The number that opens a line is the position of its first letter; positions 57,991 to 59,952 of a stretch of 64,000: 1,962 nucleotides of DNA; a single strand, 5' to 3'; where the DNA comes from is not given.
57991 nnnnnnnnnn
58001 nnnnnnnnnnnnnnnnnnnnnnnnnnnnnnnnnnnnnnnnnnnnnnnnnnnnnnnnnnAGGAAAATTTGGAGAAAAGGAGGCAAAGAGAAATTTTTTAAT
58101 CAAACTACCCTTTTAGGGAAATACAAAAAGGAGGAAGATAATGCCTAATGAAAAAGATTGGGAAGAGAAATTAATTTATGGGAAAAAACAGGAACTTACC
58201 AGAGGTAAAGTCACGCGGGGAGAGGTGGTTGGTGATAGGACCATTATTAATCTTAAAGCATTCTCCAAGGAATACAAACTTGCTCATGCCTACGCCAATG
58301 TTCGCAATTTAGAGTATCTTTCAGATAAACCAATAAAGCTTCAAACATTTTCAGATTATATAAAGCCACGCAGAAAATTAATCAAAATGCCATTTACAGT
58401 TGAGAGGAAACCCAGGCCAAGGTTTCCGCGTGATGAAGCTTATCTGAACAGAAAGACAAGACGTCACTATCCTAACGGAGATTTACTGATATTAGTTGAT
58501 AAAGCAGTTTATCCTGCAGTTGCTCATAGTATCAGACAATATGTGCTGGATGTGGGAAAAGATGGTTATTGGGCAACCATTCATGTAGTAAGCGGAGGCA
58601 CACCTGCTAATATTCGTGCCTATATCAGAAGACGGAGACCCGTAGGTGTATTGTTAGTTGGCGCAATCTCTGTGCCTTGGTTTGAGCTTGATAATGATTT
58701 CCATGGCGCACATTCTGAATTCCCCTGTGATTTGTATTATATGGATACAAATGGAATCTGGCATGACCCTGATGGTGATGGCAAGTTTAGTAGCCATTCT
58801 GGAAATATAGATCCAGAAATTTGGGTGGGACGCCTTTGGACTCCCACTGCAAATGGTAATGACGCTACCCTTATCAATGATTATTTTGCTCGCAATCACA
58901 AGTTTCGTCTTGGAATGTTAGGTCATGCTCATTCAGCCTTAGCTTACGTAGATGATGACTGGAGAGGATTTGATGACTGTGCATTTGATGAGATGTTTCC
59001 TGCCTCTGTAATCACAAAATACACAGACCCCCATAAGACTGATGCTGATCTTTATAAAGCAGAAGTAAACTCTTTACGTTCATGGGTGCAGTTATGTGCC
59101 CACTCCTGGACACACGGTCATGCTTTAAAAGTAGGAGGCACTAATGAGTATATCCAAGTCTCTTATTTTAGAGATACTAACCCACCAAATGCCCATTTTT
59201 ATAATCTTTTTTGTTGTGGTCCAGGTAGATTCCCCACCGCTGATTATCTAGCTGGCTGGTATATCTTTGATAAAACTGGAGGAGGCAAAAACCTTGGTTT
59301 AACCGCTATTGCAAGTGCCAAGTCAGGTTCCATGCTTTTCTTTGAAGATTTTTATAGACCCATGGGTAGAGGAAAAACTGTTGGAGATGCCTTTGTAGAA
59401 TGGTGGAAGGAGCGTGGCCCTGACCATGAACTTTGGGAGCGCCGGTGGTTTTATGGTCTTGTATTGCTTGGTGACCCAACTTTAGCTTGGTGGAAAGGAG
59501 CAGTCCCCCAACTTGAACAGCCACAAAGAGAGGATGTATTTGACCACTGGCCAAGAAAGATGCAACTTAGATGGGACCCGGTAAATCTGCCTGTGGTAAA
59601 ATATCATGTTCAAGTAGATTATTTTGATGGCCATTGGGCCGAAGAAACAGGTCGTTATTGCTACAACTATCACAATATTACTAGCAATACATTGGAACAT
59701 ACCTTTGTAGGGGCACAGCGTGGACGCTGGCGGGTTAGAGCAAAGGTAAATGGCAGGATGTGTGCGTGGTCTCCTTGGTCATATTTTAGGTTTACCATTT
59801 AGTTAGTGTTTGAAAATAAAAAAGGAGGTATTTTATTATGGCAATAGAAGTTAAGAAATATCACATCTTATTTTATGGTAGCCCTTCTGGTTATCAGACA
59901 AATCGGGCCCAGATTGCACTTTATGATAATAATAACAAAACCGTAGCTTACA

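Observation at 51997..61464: Island packing four distinct cysteine-peptidase families with propeller, PepSY and Ig modules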

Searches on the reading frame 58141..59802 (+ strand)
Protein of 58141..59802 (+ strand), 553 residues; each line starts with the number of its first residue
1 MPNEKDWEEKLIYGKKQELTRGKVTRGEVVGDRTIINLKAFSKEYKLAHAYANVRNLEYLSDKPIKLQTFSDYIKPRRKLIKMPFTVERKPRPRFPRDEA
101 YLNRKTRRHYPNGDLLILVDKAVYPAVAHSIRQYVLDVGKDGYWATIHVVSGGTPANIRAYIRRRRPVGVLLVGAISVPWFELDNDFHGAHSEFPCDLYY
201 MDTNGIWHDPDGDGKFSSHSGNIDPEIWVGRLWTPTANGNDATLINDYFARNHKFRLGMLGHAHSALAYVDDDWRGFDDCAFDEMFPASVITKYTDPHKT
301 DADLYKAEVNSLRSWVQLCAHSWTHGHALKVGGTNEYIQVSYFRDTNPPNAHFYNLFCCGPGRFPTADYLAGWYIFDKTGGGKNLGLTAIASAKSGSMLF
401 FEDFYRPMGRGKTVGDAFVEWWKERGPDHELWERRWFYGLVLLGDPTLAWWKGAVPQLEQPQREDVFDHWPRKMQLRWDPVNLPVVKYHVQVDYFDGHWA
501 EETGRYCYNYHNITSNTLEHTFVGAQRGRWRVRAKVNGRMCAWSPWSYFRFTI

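Call 3: search_protein_families(library=pfam, proteins=[window:58141-59802:+], max_evalue=0.1)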
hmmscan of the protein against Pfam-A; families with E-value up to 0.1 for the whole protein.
window:58141-59802:+ (553 aa): 2 families
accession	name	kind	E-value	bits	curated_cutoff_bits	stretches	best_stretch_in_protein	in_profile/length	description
PF01364.23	Peptidase_C25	-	1.7e-05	24.7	23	1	154-448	45-372/374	Peptidase family C25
PF01707.22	Peptidase_C9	-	0.057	13.5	25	0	487-535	109-156/202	Peptidase family C9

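Call 4: search_protein_families(library=ncbifam, proteins=[window:58141-59802:+], max_evalue=0.1)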
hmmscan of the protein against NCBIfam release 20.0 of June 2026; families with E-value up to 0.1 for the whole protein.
window:58141-59802:+ (553 aa): 0 families

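Call 7: find_encoding_contigs(protein=window:58141-59802:+, flank=10000, max_places=10)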
Protein window:58141-59802:+ (553 aa): 3 contigs read that carry it; 3 places shown.
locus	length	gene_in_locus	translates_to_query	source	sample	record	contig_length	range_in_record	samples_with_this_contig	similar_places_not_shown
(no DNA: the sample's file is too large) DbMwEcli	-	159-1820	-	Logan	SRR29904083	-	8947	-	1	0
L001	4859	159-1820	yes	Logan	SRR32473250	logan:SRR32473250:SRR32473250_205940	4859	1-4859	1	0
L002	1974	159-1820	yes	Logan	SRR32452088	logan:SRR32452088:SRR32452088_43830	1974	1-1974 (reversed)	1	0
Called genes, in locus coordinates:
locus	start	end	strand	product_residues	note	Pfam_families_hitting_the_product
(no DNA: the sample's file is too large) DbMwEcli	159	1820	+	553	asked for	PF01364:Peptidase_C25 (weak)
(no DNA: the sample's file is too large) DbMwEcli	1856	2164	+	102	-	-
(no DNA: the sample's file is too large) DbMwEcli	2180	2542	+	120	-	-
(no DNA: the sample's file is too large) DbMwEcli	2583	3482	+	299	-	PF00112:Peptidase_C1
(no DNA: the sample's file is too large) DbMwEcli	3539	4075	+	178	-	PF01520:Amidase_3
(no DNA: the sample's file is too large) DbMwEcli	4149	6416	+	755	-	PF02922:CBM_48 (weak), PF00128:Alpha-amylase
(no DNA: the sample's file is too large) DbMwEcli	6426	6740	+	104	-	-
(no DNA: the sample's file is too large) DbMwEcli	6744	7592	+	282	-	-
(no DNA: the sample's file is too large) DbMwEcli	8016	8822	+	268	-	PF01210:NAD_Gly3P_dh_N (weak), PF03446:NAD_binding_2, PF03807:F420_oxidored, PF14748:P5CR_dimer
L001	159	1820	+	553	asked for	PF01364:Peptidase_C25 (weak)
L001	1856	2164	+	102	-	-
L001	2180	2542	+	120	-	-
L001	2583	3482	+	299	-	PF00112:Peptidase_C1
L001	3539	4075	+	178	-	PF01520:Amidase_3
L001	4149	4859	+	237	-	?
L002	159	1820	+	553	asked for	PF01364:Peptidase_C25 (weak)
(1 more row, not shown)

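Call 8: find_homologous_proteins(query=window:58141-59802:+, max_evalue=0.001)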
Query window:58141-59802:+ (553 aa): 485 proteins with E <= 0.001 among 6877 candidates; the best 120 are listed.
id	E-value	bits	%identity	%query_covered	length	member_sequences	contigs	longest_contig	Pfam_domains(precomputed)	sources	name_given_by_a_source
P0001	0.0e+0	1329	98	100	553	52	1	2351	PF01364.25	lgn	-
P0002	0.0e+0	1114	82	99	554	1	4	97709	PF01364.25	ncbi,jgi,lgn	jgi:hypothetical protein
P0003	0.0e+0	1069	77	100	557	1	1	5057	-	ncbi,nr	ncbi:MAG: hypothetical protein KJP23_08720 [Deltaproteobacteria bacterium]|nr:hypothetical protein [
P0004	0.0e+0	1069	77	100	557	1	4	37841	-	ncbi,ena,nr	ncbi:MAG: C25 family cysteine peptidase [Desulfobacterales bacterium]|nr:C25 family cysteine peptida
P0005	0.0e+0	1047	76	100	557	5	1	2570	-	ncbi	-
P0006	0.0e+0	1020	75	100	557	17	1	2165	PF01364.25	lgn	-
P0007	2.5e-294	996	73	100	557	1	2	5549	-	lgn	-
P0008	2.6e-294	996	74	100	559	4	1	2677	PF01364.25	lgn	-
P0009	2.3e-293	993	74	100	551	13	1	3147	PF01364.25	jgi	-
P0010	2.7e-292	989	74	100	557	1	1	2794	-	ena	-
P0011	1.2e-289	980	73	100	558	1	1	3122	-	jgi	jgi:hypothetical protein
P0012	1.8e-289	980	73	100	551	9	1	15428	PF01364.25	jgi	-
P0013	2.2e-289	979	72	100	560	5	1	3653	-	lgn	-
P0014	3.1e-288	976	71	100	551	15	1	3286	PF01364.25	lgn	-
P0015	5.9e-288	975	72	100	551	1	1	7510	-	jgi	jgi:hypothetical protein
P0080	1.5e-265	901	66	100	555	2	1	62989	-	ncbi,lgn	ncbi:MAG: hypothetical protein ACTS2F_20380 [Thainema sp.]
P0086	8.2e-263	892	66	100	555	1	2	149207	PF01364.25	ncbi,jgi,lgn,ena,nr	ncbi:MAG: hypothetical protein KJ804_05235 [Proteobacteria bacterium]|nr:hypothetical protein [Pseud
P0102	8.3e-257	872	65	100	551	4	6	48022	PF01364.25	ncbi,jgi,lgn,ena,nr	ncbi:MAG TPA: C25 family cysteine peptidase [Acidobacteriota bacterium]|nr:C25 family cysteine pepti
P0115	9.7e-252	855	63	100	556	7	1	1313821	-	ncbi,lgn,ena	-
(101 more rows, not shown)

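Call 10: find_encoding_contigs(protein=P0002, flank=10000, max_places=2)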
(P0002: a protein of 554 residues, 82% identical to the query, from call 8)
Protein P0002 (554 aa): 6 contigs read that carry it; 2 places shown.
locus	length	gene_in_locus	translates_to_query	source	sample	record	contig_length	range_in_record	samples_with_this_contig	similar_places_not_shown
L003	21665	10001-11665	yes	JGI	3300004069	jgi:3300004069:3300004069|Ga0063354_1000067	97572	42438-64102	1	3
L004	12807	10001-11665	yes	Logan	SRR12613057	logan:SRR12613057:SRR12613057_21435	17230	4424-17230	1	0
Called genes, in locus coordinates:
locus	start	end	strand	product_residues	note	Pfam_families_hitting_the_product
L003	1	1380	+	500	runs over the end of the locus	PF23355:IFT52_GIFT (faint), PF23357:DUF7088, PF09822:ABC_transp_aux, PF14258:DUF4350 (faint)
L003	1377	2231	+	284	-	PF14238:DUF4340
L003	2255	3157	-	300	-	PF01545:Cation_efflux, PF16916:ZT_dimer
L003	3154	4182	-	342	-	PF00155:Aminotran_1_2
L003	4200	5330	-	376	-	PF01702:TGT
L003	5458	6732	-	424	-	PF00374:NiFeSe_Hases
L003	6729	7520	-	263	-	PF01058:Oxidored_q6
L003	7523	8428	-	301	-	PF00970:FAD_binding_6 (weak), PF00175:NAD_binding_1, PF10418:DHODB_Fe-S_bind (weak)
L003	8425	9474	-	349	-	PF12838:Fer4_7 (faint), PF13187:Fer4_9 (faint), PF14697:Fer4_21 (faint), PF00037:Fer4 (faint), PF17179:Fer4_22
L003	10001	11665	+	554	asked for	PF01364:Peptidase_C25 (weak)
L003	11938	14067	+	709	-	PF08126:Propeptide_C25, PF01364:Peptidase_C25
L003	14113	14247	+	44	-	-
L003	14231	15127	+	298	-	-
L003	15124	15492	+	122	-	-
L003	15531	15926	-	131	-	-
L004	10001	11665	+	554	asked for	PF01364:Peptidase_C25 (weak)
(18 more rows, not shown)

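Call 11: find_encoding_contigs(protein=P0086, flank=10000, max_places=2)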
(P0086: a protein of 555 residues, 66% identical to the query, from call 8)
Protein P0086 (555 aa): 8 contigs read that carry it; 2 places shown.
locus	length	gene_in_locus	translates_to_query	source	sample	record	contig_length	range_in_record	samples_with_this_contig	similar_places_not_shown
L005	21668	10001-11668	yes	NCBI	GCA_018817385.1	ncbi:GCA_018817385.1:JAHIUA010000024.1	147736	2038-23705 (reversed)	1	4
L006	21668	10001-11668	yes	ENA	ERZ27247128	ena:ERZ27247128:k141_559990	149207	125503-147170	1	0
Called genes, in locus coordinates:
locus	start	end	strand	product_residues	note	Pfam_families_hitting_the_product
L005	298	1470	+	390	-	PF00270:DEAD, PF04851:ResIII, PF00271:Helicase_C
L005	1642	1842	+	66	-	PF00313:CSD, PF08206:OB_RNB (faint)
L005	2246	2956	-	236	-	-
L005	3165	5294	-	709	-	PF00089:Trypsin, PF13365:Trypsin_2 (weak)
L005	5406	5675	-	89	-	-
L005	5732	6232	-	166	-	-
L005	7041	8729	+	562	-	PF01483:P_proprotein, PF03415:Peptidase_C11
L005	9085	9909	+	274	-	PF00656:Peptidase_C14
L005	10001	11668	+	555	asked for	PF01364:Peptidase_C25 (weak)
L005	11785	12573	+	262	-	-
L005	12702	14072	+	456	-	PF05402:PqqD (weak), PF04055:Radical_SAM, PF13186:SPASM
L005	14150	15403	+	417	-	PF09412:XendoU, PF00932:LTD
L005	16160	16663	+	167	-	-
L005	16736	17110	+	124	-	-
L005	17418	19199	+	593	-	PF02922:CBM_48, PF00128:Alpha-amylase, PF02806:Alpha-amylase_C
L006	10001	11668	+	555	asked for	PF01364:Peptidase_C25 (weak)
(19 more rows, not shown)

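Call 12: find_encoding_contigs(protein=P0080, flank=10000, max_places=1)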
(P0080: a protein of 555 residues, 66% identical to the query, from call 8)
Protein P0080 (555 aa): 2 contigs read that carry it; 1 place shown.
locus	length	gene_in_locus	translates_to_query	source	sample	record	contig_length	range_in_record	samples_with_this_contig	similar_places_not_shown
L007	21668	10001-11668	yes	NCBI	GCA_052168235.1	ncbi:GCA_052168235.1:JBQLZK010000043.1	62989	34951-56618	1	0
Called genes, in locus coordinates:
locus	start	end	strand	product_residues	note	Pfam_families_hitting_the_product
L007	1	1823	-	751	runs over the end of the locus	PF14457:Prok-E2_A, PF00899:ThiF, PF14464:Prok-JAB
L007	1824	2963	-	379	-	-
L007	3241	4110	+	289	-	PF25583:WCX (weak)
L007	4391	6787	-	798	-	PF01326:PPDK_N, PF00391:PEP-utilizers, PF02896:PEP-utilizers_C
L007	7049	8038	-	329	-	PF00044:Gp_dh_N, PF02800:Gp_dh_C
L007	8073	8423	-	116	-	PF21621:MPI_cupin_dom (weak), PF05899:Cupin_3 (weak), PF02311:AraC_binding, PF07883:Cupin_2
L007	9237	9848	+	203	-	PF00196:GerE, PF08281:Sigma70_r4_2 (weak)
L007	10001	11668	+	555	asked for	-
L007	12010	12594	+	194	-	-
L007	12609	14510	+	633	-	PF01048:PNP_UDP_1, PF13289:SIR2_2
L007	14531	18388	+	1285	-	PF20703:nSTAND1, PF24814:WD40_Prp19, PF24817:WD40_WDHD1_1st, PF25173:Beta-prop_WDR3_1st, PF25174:Beta-prop_THOC3, PF23381:Beta-prop_IFT122_1st, PF23414:Beta-prop_EML_2, PF24805:EIF3I, +71 more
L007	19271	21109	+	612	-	PF00128:Alpha-amylase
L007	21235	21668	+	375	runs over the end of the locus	PF03415:Peptidase_C11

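Call 13: find_encoding_contigs(protein=P0102, flank=10000, max_places=1)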
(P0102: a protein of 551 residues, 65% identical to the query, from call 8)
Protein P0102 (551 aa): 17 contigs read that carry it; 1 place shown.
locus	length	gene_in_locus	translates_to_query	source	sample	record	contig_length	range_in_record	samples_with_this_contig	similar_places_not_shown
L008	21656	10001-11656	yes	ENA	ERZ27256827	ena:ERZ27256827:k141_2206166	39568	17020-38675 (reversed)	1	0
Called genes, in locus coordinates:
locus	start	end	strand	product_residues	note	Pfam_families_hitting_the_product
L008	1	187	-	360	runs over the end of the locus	?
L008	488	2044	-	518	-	PF22694:CtpB_N-like, PF00595:PDZ, PF13180:PDZ_2, PF17820:PDZ_6, PF03572:Peptidase_S41, PF28547:CHD_PDZ-protease (faint)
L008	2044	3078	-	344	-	PF06144:DNA_pol3_delta (weak), PF21694:DNA_pol3_delta_C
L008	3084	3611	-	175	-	PF04390:LptE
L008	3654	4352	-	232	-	PF13189:Cytidylate_kin2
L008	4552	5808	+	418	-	PF07969:Amidohydro_3, PF01979:Amidohydro_1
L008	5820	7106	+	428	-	PF07969:Amidohydro_3 (weak), PF01979:Amidohydro_1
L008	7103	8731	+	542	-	PF07969:Amidohydro_3, PF01979:Amidohydro_1 (faint)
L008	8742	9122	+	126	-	-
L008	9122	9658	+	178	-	PF01661:Macro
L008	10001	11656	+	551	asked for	PF01364:Peptidase_C25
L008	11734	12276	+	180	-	-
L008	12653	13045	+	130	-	PF03965:Penicillinase_R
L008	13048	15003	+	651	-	PF05569:Peptidase_M56, PF02985:HEAT (faint), PF12717:Cnd1 (faint), PF13513:HEAT_EZ (faint), PF13646:HEAT_2, PF03130:HEAT_PBS (faint), PF13646:HEAT_2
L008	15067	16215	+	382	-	PF00756:Esterase, PF13176:TPR_7 (faint), PF13174:TPR_6 (faint), PF13432:TPR_16 (weak)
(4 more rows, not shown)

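Call 14: find_encoding_contigs(protein=P0115, flank=10000, max_places=1)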
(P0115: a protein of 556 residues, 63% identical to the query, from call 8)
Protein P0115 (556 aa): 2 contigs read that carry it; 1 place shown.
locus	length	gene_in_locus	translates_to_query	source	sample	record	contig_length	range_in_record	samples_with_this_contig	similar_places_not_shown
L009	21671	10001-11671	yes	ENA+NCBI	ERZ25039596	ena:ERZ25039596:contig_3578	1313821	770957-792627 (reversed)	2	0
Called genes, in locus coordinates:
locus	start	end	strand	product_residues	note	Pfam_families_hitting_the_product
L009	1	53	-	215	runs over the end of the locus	PF00076:RRM_1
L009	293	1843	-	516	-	PF00817:IMS, PF11798:IMS_HHH (weak), PF11799:IMS_C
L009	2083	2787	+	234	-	PF04391:DUF533, PF05099:TerB (faint)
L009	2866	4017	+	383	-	PF14237:GYF_2, PF01987:AIM24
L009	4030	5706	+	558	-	PF00005:ABC_tran, PF02463:SMC_N (faint), PF13476:AAA_23 (faint), PF13555:AAA_29 (faint), PF13304:AAA_21 (faint), PF12848:ABC_tran_Xtn, PF00005:ABC_tran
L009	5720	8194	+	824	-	PF09371:Tex_N, PF22706:Tex_central_region, PF14639:YqgF (weak), PF16921:Tex_YqgF, PF12836:HHH_3, PF17674:HHH_9, PF00575:S1, PF23459:S1_RRP5 (weak)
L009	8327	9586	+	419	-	PF00890:FAD_binding_2 (faint), PF03486:HI0933_like, PF07992:Pyr_redox_2 (weak), PF12831:FAD_oxidored (weak), PF13454:NAD_binding_9 (weak), PF13738:Pyr_redox_3 (faint), PF01266:DAO (weak), PF22780:HI0933_like_1st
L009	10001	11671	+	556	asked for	-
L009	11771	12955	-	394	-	PF14907:NTP_transf_5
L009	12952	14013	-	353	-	PF27840:ScmC (faint)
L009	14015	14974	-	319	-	-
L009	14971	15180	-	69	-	-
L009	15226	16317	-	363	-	PF20067:SSL_N (faint)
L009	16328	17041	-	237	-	PF13641:Glyco_tranf_2_3, PF00535:Glycos_transf_2, PF10111:Glyco_tranf_2_2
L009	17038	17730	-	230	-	PF00535:Glycos_transf_2, PF10111:Glyco_tranf_2_2, PF13641:Glyco_tranf_2_3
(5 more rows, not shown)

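Call 16: search_solved_structures(query=window:58141-59802:+, max_evalue=1, show_alignments=2)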
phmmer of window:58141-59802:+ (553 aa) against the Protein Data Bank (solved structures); distinct sequences matched with E-value up to 1: 1.
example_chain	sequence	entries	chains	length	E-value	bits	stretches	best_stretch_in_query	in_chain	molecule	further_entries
4u2x_D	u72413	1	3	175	0.64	11.7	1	115-162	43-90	Importin subunit alpha-6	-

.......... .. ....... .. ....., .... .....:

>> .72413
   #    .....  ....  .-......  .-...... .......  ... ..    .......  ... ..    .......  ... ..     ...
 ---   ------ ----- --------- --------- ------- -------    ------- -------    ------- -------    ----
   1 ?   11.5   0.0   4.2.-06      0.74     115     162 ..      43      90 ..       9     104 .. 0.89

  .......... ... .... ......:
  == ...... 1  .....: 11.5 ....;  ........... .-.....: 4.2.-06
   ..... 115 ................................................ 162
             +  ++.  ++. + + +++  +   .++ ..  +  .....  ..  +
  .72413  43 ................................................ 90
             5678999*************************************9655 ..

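Call 18: find_related_loci(query=window:58141-59802:+, collection=genome_contigs, flank=10000)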
Query window:58141-59802:+ (553 aa) in genome_contigs; peptide patterns used: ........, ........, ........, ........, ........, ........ (x = any residue, [..] = any of these).
29 stretches matched a pattern; 12 encode a relative of the query (tblastn E <= 1e-3); 12 distinct loci.
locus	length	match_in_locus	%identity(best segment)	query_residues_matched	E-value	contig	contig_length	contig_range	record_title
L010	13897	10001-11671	77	1-553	0e+0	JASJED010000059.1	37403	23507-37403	MAG: Desulfobacterales bacterium isolate MO_202.B25 MO_202.c_770, whole genome shotgun sequence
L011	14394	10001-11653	71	1-553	0e+0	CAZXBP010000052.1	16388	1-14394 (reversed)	MAG TPA_asm: uncultured Nitrosomonas sp. isolate SRP287453_co1_5 genome assembly, contig: NODE_6406_length_16388_cov_13.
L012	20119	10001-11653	70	1-553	0e+0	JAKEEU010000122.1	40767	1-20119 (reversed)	MAG: candidate division KSB1 bacterium isolate PMV_1_maxbin.001 PMV_1_maxbin.001.k101_543749, whole genome shotgun seque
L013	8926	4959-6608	69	1-553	0e+0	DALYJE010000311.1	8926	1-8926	MAG TPA_asm: Coleofasciculaceae cyanobacterium CTOTU46609 NODE_932_length_8926_cov_7.577049, whole genome shotgun sequen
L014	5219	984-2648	65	1-553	0e+0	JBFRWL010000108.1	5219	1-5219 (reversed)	MAG: Prochloraceae cyanobacterium isolate 05_out_wi_poop_bin.33 05outWiPooB33_c_000000420342, whole genome shotgun seque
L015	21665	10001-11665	66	1-553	0e+0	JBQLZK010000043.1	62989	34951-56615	MAG: Thainema sp. isolate MCC5402 contig_43, whole genome shotgun sequence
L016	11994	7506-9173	66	1-552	0e+0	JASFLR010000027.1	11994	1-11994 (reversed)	MAG: Anaerolineae bacterium isolate D0817M12metaG_sub_Bin_293 D0817M12metaG_FD_scaffold_351_c1, whole genome shotgun seq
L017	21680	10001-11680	64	1-553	0e+0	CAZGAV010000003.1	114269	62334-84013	MAG TPA_asm: uncultured Ignavibacteriales bacterium isolate binchicken_co150_3 genome assembly, contig: NODE_216_length_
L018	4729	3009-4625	65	14-553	0e+0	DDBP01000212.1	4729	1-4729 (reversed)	MAG TPA_asm: Anaerolineales bacterium UBA2029 UBA2029_contig_2300, whole genome shotgun sequence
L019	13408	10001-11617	64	14-553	0e+0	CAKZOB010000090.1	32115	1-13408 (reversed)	MAG TPA_asm: uncultured Anaerolineales bacterium isolate SRR5214706_bin.22_CONCOCT_v1.1_MAG genome assembly, contig: ERZ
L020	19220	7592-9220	64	9-553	0e+0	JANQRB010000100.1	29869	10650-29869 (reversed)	MAG: Candidatus Kapaibacterium sp. isolate IP29b_bin.46 k99_3583303, whole genome shotgun sequence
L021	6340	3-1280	75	126-553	0e+0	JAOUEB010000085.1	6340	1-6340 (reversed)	MAG: Nitrospira sp. isolate 4_1_Jan_SF_Bin51 4_1_Jan_SF_Bin51_scaffold_5943_c1, whole genome shotgun sequence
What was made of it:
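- Closest known: Gingipains and PorU. Different: It forms a clade that is 63-82% identical across phyla and occurs as a lone gene (calls 8, 18).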

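Call 37: search_solved_structures(query=A2, max_evalue=10, show_alignments=3)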
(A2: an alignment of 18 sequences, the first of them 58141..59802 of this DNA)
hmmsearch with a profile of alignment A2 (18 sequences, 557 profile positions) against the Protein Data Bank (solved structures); distinct sequences matched with E-value up to 10: 2.
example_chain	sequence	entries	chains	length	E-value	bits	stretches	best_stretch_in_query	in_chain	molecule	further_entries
5opt_o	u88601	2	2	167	0.12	14.4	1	314-359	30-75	Ribosomal protein S19, putative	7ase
4v8m_AO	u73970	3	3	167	0.45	12.5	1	314-359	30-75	RIBOSOMAL PROTEIN S19, PUTATIVE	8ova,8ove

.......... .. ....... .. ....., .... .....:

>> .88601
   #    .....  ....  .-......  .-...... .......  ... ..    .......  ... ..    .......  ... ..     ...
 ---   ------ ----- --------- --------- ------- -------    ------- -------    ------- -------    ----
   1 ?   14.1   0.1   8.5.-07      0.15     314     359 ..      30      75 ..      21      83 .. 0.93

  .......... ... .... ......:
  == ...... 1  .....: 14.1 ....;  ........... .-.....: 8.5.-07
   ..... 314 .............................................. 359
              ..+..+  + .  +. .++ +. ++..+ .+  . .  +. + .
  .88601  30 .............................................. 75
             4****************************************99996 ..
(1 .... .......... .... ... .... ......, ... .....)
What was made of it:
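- Closest known: Gingipains and PorU. Different: It has no solved relative by sequence (calls 16, 37).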

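Call 39: search_protein_families(library=padloc, proteins=[window:58141-59802:+], max_evalue=0.01)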
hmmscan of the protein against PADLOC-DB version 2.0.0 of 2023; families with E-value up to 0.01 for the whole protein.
window:58141-59802:+ (553 aa): 0 families

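Call 40: find_related_loci(query=A2, collection=viral_contigs, flank=8000)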
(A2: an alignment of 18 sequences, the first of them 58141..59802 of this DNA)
Query A2 (553 aa) in viral_contigs; peptide patterns used: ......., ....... (x = any residue, [..] = any of these).
24 stretches matched a pattern, but none encodes a relative of the query by tblastn (E <= 1e-3).
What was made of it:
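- Tried and rejected: Phage or plasmid carriage of g5 or g2: no viral-contig relatives (call 40).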
